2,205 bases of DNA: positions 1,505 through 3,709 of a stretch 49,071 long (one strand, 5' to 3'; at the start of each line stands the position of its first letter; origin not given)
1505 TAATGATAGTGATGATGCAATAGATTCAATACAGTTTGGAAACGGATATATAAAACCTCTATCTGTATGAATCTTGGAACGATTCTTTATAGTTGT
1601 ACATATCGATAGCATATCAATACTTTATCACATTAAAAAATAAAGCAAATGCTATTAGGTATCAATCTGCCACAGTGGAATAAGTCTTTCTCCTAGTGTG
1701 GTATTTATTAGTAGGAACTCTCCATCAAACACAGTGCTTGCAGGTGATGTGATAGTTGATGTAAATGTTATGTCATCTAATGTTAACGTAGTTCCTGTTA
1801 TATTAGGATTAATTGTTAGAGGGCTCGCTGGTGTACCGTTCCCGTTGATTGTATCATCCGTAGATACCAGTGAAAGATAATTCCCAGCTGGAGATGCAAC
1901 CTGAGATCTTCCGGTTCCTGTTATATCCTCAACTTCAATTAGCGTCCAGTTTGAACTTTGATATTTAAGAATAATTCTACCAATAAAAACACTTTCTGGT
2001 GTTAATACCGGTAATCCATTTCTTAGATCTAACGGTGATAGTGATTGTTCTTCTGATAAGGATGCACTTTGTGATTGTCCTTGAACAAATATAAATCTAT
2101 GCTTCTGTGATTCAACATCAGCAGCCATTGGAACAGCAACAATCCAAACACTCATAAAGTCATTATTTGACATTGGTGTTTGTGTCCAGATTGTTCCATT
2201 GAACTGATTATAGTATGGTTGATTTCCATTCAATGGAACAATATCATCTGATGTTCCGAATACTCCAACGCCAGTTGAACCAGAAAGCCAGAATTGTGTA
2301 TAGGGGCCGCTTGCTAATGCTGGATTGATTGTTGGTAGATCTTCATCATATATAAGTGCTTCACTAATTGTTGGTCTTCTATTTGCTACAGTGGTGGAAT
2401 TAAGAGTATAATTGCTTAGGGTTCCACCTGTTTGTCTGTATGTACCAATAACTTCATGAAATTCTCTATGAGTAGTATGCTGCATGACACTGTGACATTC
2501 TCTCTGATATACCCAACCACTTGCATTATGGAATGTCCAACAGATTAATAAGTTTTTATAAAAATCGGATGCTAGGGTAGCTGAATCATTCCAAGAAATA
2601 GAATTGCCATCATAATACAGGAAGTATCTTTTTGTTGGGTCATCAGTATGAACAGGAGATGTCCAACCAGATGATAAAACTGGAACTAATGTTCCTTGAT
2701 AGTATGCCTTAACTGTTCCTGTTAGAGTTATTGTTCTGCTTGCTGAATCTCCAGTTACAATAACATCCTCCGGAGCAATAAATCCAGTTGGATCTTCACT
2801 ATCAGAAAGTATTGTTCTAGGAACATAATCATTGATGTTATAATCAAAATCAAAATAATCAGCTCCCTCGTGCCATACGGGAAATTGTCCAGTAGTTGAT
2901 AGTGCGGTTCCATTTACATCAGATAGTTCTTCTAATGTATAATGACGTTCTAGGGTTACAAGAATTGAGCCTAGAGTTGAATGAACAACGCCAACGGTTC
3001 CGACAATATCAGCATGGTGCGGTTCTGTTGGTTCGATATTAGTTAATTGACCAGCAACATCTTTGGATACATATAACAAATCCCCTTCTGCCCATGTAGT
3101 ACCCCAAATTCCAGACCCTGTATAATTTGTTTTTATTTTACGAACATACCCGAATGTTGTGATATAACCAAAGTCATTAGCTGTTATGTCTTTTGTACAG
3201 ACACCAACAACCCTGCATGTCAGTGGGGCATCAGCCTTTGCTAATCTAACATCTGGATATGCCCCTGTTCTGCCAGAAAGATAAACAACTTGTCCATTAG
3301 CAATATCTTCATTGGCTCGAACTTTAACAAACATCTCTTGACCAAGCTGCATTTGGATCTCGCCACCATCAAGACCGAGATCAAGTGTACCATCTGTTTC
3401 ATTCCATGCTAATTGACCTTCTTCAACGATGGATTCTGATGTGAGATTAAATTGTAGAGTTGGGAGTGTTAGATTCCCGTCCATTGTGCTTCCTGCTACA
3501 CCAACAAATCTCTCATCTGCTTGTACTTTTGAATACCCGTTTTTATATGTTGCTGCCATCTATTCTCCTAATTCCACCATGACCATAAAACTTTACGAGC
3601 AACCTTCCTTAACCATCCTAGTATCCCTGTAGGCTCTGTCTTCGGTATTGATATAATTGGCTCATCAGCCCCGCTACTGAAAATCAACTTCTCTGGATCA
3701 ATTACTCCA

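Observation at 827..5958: Accessory operon coupling a fiber-like protein with an S8 subtilase, a GT2 glycosyltransferase and a cupin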

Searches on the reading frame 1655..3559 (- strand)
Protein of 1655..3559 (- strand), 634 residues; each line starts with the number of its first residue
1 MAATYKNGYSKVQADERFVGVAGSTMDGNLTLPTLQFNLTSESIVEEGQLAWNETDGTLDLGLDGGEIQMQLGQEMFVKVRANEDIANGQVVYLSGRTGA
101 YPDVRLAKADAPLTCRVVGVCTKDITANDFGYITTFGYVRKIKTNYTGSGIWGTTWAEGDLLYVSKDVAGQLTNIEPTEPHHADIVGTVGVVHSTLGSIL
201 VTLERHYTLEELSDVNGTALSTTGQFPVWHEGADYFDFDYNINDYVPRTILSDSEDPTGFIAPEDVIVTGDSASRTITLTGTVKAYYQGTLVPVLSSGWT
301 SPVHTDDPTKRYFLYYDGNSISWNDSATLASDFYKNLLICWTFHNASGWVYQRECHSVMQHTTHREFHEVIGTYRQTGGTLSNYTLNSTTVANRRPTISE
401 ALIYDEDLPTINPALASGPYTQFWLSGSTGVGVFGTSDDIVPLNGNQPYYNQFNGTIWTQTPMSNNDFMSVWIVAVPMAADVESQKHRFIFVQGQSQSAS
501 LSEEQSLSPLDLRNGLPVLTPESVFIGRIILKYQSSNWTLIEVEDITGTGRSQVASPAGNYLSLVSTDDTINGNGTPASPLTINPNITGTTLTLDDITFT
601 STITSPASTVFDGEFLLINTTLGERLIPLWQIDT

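Call 3: search_protein_families(library=pfam, proteins=[window:1655-3559:-], max_evalue=0.01)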
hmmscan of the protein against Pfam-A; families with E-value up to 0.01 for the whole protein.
window:1655-3559:- (634 aa): 1 family
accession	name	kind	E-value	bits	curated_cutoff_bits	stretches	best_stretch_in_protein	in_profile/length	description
PF09956.15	Phage_cement_2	-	0.00031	21.5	24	1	73-174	4-77/103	Phage cement protein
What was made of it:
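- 1655..3559 (-): 634-aa modular virion appendage protein. Disordered N-terminus; conserved β-tulip module (aa 36-215, window 2915-3454); β-rich domain (aa ~260-555, window 1895-2782) with no PDB match; short C-terminal module. Weak PF09956 hit (call 3).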

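Call 4: search_protein_families(library=phrogs, proteins=[window:1655-3559:-], max_evalue=0.001)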
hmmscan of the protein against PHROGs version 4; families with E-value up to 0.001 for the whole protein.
window:1655-3559:- (634 aa): 0 families

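Call 15: search_solved_structures(query=window:1655-3559:-, max_evalue=1, show_alignments=2)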
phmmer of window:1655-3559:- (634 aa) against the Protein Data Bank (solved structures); distinct sequences matched with E-value up to 1: 1.
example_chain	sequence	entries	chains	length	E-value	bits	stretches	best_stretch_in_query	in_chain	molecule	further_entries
3fyf_A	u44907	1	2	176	0.014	16.8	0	496-552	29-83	PROTEIN BVU-3222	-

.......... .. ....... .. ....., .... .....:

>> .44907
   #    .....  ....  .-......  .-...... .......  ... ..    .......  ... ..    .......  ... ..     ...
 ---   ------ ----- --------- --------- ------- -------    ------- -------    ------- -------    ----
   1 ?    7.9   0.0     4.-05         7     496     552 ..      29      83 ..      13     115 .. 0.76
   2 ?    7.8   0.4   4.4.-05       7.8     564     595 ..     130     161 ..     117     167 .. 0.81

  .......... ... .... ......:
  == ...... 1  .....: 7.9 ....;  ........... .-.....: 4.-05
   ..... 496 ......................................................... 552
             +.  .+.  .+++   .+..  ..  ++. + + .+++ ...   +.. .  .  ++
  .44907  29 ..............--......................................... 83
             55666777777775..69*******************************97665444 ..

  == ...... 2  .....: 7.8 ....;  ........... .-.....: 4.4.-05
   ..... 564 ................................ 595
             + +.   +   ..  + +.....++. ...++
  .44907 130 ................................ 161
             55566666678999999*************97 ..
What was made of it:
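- On Tail fibre / receptor-binding protein: The only PDB sequence hit is insignificant (call 15).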

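Call 16: find_homologous_proteins(query=window:1655-3559:-)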
Query window:1655-3559:- (634 aa): 243 proteins with E <= 0.001 among 8000 candidates; the best 120 are listed.
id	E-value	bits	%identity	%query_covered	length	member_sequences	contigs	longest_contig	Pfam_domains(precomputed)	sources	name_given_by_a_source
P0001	0.0e+0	1446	100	100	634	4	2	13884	-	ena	-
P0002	6.1e-201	687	55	92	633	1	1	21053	-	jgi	jgi:hypothetical protein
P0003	1.0e-149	518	47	89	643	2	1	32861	-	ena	-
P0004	1.9e-146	507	48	85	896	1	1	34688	-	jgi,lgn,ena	-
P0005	6.4e-142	492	46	88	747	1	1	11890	-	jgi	-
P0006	2.4e-121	424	41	91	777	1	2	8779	PF25692.2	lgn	-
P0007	1.0e-120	422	42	94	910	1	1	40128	-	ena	-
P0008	3.5e-120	420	42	89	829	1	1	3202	-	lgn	-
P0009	4.1e-118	413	43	84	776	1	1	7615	-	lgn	-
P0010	8.8e-117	409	42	87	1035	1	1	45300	PF09956.16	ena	-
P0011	8.4e-113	396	40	89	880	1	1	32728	PF09956.16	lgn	-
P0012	3.3e-110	387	47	56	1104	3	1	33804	PF13385.14,PF09956.16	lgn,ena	-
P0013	8.5e-110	386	52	55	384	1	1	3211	-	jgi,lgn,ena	-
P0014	8.4e-100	353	45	64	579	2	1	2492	-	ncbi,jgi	-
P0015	4.3e-98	347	50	54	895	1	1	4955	-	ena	-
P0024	1.1e-90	323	48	55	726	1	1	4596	-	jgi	-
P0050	2.1e-79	286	55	42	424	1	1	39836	-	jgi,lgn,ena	jgi:hypothetical protein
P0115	7.7e-64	234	34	86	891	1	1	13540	PF09956.16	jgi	-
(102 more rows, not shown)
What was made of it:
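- On Phage capsid cement / decoration protein (PF09956, β-tulip): Some homologues carry a precomputed PF09956 hit (call 16).
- On Tail fibre / receptor-binding protein: The module is joined to SGNH, LamG, collagen, S74 and YadA-type regions (call 16).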

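Call 17: find_related_loci(query=window:1655-3559:-, collection=viral_contigs, flank=10000)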
Query window:1655-3559:- (634 aa) in viral_contigs; peptide patterns used: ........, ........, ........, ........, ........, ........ (x = any residue, [..] = any of these).
7 stretches matched a pattern, but none encodes a relative of the query by tblastn (E <= 1e-3).
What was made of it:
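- Tried and rejected: Single-sequence scan of IMG/VR with the 634-aa protein found nothing (call 17).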

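Call 18: find_encoding_contigs(protein=P0002, flank=10000, max_places=3)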
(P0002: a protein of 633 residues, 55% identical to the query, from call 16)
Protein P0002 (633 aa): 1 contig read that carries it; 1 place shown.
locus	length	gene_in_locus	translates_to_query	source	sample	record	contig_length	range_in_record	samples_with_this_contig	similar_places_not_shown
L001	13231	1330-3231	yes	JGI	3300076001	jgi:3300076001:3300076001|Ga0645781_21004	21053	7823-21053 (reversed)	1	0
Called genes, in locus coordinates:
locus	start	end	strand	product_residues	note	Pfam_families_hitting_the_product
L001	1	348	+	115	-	?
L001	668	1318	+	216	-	-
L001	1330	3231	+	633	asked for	-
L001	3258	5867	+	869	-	-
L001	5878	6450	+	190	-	PF13469:Sulfotransfer_3 (faint), PF17784:Sulfotransfer_4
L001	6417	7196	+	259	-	PF04230:PS_pyruv_trans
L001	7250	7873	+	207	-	PF02709:Glyco_transf_7C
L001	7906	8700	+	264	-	PF11051:Mannosyl_trans3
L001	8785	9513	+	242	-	-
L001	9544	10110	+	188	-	-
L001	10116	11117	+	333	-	PF00082:Peptidase_S8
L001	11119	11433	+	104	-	-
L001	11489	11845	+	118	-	-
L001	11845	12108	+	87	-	-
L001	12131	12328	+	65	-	-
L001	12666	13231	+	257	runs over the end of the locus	PF00535:Glycos_transf_2, PF10111:Glyco_tranf_2_2 (faint)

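Call 19: find_encoding_contigs(protein=P0003, flank=10000, max_places=3)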
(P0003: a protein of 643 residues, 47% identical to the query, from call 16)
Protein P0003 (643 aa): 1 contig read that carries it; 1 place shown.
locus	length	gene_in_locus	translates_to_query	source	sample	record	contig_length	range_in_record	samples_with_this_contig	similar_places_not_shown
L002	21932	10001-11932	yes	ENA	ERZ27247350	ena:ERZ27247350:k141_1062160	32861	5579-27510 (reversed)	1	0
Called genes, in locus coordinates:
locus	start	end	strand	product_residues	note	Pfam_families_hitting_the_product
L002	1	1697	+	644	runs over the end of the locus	-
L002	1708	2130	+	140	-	-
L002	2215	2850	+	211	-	-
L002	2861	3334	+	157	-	-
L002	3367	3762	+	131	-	-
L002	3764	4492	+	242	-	-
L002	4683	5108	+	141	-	-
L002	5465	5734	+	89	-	-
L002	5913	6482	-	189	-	PF13392:HNH_3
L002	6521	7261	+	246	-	-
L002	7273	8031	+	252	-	-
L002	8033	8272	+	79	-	-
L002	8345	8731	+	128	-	-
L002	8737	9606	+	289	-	-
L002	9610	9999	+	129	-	-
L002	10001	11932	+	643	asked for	-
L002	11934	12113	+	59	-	-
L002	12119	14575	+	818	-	-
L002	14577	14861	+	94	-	-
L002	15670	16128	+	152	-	-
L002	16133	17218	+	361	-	-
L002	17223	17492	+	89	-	-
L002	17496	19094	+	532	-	-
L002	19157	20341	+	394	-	-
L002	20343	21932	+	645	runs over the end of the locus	-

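Call 20: find_encoding_contigs(protein=P0001, flank=10000, max_places=3)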
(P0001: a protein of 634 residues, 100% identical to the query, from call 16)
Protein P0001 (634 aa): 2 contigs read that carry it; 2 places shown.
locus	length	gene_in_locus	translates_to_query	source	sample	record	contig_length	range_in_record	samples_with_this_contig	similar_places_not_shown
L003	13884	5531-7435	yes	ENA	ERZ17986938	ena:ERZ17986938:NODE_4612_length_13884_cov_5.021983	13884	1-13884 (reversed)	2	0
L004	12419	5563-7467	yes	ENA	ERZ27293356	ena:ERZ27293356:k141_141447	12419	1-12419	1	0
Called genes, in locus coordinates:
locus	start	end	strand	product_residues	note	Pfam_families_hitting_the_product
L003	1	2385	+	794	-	?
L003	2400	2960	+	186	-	PF13306:LRR_5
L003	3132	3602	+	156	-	-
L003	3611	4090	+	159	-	PF00190:Cupin_1 (weak), PF16867:DMSP_lyase, PF02311:AraC_binding (weak), PF07883:Cupin_2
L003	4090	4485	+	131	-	-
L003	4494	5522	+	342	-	PF00082:Peptidase_S8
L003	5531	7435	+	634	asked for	-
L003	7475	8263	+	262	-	PF00535:Glycos_transf_2, PF10111:Glyco_tranf_2_2 (weak)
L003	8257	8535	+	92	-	-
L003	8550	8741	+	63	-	-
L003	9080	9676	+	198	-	-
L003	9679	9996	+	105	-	-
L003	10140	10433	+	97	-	-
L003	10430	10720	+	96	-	-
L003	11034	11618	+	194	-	PF13392:HNH_3 (faint)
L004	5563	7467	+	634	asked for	-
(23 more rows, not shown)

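Call 43: predict_structure(alignment_id=A2)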
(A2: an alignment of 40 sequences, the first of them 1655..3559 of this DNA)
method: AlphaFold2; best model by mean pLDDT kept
length: 634 residues; sequences in the alignment: 40
mean_pLDDT: 83.0   pTM: 0.55
mean pLDDT of the five models: 83.0, 82.4, 82.3, 82.1, 80.2
residues with pLDDT >= 90: 365; 70-90: 122; 50-70: 84; < 50: 63
segments of 3 or more residues with pLDDT < 50: 1-27, 247-252, 560-566, 586-599, 601-604
pLDDT, mean of each block of 10 residues (from residue 1): 35 36 47 69 78 87 89 93 96 95 95 89 96 95 82 79 92 85 90 94 72 58 77 73 57 70 96 98 94 96 95 96 96 94 93 95 89 94 95 96 95 94 91 93 97 95 98 97 96 97 94 78 95 97 91 66 49 64 53 46 55 71 73 55
secondary structure, 60 per line:
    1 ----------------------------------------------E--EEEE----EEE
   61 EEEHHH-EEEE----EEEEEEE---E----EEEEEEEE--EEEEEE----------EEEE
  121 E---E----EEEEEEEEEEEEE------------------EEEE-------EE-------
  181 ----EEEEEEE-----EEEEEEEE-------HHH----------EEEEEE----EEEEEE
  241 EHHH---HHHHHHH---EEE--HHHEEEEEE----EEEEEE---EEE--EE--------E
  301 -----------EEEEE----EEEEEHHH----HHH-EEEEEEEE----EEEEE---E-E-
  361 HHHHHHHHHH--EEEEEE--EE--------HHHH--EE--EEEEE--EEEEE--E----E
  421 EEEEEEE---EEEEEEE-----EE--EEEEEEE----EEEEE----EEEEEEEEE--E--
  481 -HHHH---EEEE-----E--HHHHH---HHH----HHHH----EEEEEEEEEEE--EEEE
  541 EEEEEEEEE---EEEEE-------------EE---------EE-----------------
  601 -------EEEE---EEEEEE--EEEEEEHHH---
elements in order: E50-53 E58-63 E68-71 E76-82 E91-98 E101-106 E117-121 E130-142 E161-164 E185-191 E197-204 E225-230 E235-241 H248-254 E258-260 E266-271 E276-281 E285-287 E312-316 E321-325 E337-344 E349-353 H361-370 E373-378 H391-394 E401-405 E408-412 E420-427 E431-437 E447-453 E458-462 E467-475 H482-485 E489-492 H501-505 H516-519 E524-534 E537-549 E553-557 E608-611 E615-620 E623-628
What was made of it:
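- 1655..3559 (-): AF2 pLDDT 83 (call 43).
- The 634-aa protein has a low-confidence linker (aa 560-604) before a small C-terminal module (call 43).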

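Call 51: search_protein_families(library=ncbifam, proteins=[window:1655-3559:-], max_evalue=0.01)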
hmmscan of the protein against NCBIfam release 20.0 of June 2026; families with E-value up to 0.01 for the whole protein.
window:1655-3559:- (634 aa): 0 families
